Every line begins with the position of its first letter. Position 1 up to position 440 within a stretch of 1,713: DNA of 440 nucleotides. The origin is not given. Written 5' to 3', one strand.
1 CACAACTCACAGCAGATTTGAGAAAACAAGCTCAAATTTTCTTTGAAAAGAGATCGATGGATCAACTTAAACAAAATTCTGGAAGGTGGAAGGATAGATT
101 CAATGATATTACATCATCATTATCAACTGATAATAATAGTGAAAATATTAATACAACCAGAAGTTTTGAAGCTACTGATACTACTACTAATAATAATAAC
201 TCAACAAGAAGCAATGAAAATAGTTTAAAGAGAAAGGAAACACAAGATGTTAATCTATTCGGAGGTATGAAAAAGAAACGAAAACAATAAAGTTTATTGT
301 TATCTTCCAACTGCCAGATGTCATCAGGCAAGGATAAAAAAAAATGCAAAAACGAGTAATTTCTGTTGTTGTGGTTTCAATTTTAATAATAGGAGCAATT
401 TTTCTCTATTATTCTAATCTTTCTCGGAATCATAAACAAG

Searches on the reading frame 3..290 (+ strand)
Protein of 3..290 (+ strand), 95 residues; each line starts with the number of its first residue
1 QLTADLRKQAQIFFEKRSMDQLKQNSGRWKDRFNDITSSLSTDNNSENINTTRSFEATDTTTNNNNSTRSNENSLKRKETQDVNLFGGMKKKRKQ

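Call 6: search_protein_families(library=pfam, proteins=[window:3-287:+], max_evalue=1)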
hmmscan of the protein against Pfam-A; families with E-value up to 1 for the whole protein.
window:3-287:+ (95 aa): 1 family
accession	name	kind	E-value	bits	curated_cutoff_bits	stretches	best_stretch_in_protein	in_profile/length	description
PF09577.15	Spore_YpjB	-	0.069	13.4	24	1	14-92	113-192/230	Sporulation protein YpjB (SpoYpjB)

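Call 27: find_encoding_contigs(protein=window:3-290:+, flank=10000)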
Protein window:3-290:+ (95 aa): no gene with exactly this product is on record in the collection.

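Call 57: find_homologous_proteins(query=window:3-287:+, max_evalue=0.01)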
Query window:3-287:+: no candidate shares three 5-residue words with the query. No homologue found.
